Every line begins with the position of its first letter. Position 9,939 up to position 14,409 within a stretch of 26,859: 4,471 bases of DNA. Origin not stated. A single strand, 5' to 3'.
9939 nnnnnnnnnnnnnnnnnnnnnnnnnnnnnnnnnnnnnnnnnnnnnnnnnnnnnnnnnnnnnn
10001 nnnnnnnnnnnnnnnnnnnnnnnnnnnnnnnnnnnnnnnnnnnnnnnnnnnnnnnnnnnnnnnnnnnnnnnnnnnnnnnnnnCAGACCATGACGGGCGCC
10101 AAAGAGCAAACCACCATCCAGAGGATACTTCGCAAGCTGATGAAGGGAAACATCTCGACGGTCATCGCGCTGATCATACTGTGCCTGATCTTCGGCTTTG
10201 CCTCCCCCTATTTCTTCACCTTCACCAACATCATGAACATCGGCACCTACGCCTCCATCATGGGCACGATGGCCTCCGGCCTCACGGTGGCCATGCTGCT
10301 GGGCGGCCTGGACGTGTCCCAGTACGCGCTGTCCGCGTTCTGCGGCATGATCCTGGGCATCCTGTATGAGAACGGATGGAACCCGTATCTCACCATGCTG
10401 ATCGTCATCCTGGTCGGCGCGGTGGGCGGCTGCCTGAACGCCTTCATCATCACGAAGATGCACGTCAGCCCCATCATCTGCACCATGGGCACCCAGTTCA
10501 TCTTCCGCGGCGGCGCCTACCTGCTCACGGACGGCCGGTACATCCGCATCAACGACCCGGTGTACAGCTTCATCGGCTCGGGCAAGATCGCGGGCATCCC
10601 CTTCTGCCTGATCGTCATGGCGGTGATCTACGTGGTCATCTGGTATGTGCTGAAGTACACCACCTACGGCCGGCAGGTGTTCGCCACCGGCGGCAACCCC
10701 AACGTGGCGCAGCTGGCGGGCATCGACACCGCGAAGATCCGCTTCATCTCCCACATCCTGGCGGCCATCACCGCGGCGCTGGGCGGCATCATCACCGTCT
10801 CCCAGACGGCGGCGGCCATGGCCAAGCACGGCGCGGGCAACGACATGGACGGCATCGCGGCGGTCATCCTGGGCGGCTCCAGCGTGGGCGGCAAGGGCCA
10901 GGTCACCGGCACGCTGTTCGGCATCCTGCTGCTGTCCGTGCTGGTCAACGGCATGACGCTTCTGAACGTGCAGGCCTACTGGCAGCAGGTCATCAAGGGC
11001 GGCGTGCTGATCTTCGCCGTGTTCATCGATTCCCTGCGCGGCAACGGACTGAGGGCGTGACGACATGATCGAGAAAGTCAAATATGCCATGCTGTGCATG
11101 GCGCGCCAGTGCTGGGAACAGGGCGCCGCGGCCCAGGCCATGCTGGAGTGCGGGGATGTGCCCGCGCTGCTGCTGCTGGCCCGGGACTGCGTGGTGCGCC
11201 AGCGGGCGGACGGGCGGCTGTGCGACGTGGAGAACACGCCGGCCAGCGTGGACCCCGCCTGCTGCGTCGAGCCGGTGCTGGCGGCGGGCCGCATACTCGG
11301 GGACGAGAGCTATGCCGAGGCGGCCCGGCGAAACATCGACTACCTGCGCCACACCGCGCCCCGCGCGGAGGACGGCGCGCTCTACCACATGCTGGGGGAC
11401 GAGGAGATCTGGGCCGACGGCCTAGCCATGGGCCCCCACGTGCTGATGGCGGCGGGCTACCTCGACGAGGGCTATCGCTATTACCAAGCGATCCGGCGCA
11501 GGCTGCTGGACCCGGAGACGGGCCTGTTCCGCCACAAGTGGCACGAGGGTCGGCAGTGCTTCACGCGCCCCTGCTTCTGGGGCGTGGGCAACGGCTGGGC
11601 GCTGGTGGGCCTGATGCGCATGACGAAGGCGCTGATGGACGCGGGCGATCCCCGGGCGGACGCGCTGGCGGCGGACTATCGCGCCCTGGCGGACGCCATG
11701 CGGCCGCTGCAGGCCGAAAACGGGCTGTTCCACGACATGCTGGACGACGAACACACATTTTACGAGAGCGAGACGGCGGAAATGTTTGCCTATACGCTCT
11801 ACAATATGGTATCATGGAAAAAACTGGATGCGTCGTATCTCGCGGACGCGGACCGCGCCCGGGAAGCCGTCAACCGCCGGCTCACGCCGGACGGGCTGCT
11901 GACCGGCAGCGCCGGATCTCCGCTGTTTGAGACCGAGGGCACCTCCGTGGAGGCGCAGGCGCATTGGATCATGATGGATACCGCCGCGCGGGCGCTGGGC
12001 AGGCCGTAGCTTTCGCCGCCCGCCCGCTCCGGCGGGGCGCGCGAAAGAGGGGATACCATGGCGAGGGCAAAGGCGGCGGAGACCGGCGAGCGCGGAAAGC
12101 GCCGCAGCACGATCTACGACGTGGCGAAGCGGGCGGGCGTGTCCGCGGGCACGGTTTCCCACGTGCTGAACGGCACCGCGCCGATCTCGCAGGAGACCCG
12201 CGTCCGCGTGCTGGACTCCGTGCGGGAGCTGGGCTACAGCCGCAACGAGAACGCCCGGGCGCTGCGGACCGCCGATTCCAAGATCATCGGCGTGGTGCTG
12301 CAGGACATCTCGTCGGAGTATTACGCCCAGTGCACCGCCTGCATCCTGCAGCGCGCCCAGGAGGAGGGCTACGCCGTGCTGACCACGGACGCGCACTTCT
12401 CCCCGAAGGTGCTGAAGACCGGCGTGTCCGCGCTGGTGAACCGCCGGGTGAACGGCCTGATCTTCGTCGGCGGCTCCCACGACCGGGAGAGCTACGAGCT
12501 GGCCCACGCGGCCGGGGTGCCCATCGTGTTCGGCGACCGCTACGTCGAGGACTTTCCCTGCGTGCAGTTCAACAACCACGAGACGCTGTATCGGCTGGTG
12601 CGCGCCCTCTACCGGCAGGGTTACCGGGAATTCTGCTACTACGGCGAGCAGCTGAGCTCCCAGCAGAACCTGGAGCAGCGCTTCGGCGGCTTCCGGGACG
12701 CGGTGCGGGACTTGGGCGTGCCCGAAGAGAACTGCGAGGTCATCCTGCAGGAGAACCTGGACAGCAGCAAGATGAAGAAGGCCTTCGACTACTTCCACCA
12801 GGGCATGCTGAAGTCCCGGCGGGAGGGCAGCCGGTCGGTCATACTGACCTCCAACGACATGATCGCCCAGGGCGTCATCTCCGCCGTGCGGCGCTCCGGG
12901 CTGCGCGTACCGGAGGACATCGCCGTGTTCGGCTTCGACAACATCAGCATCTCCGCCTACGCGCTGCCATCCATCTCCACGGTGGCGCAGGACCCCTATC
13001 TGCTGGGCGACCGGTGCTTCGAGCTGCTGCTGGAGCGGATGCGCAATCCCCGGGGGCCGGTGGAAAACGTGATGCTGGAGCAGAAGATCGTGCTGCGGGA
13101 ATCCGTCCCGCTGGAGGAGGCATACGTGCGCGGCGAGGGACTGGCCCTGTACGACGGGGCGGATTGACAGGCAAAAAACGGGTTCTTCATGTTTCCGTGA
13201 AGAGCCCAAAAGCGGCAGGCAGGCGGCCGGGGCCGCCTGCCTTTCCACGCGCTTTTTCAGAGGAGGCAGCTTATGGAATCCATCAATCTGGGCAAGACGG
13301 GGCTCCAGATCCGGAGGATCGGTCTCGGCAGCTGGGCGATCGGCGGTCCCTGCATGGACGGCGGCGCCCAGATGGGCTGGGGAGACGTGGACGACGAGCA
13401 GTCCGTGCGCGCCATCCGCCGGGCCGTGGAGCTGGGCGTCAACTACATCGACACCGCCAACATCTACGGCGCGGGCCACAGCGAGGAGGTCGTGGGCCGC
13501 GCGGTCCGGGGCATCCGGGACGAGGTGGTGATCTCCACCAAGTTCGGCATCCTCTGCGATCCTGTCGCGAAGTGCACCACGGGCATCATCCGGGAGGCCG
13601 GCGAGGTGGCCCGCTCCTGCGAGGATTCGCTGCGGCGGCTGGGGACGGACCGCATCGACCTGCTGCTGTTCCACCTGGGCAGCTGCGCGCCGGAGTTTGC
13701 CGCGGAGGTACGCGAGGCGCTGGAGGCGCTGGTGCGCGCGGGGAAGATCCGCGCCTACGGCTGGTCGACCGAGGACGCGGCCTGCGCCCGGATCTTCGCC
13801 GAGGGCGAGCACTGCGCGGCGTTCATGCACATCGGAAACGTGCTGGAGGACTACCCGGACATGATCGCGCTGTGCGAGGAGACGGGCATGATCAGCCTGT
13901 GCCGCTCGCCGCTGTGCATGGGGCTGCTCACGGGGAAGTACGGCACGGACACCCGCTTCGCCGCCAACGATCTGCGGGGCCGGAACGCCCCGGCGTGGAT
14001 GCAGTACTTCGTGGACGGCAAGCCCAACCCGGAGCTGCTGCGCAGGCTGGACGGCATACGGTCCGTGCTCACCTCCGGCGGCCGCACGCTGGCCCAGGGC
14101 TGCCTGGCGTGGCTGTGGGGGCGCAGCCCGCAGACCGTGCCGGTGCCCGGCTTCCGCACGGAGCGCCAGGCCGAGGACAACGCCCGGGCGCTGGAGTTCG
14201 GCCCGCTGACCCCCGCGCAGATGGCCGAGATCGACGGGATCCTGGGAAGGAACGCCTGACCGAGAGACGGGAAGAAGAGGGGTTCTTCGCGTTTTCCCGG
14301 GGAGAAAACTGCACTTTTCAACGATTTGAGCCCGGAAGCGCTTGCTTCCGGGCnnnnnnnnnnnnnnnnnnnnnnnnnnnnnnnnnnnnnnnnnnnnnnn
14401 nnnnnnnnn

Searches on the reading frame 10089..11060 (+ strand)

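Call 14: search_protein_families(library=pfam, proteins=[window:10089-11060:+], max_evalue=0.001)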
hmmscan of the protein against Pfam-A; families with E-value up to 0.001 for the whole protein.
window:10089-11060:+ (323 aa): 1 family
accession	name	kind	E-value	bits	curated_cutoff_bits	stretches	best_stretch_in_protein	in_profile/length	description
PF02653.21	BPD_transp_2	-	6.4e-34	117.8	26.8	1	48-311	2-269/269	Branched-chain amino acid transport system / permease component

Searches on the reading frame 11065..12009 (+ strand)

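Call 13: search_protein_families(library=pfam, proteins=[window:11065-12009:+], max_evalue=0.001)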
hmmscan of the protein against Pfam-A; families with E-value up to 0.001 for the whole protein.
window:11065-12009:+ (314 aa): 1 family
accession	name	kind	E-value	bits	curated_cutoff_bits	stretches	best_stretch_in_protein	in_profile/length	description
PF07470.19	Glyco_hydro_88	-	4.4e-36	125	26.6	1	17-280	29-309/352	Glycosyl Hydrolase Family 88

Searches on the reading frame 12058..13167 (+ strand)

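Call 13: search_protein_families(library=pfam, proteins=[window:12058-13167:+], max_evalue=0.001)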
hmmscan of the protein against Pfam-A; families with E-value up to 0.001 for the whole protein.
window:12058-13167:+ (369 aa): 6 families
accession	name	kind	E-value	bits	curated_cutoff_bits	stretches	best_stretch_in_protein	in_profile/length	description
PF13377.12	Peripla_BP_3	-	6.8e-31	108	26.5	1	181-350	1-167/167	Periplasmic binding protein-like domain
PF00532.27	Peripla_BP_1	-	2e-21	77.2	22.2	1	76-327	3-260/281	Periplasmic binding proteins and sugar binding domain of LacI family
PF00356.27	LacI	-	4.7e-16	58.8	27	1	18-63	1-46/46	Bacterial regulatory proteins, lacI family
PF13407.12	Peripla_BP_4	-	3.3e-14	53.5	35.1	1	77-326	1-252/258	Periplasmic binding protein domain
PF13560.12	HTH_31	-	0.00043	21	27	0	12-54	10-52/64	Helix-turn-helix domain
PF01381.28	HTH_3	-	0.00056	20.3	23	0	18-47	11-40/55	Helix-turn-helix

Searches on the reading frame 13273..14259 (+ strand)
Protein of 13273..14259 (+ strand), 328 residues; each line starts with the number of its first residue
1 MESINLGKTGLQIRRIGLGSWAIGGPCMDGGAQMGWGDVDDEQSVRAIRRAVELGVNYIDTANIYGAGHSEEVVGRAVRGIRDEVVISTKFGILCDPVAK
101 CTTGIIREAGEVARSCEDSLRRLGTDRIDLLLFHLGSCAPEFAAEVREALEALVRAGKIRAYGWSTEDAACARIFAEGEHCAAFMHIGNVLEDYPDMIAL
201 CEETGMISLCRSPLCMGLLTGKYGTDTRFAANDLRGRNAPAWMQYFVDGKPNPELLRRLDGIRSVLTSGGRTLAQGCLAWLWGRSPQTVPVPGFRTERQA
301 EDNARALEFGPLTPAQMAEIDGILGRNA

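Call 13: search_protein_families(library=pfam, proteins=[window:13273-14259:+], max_evalue=0.001)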
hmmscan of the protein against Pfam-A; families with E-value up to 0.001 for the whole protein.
window:13273-14259:+ (328 aa): 1 family
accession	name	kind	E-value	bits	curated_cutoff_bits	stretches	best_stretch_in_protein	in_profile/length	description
PF00248.27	Aldo_ket_red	-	1.1e-54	186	24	1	16-323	2-289/291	Aldo/keto reductase family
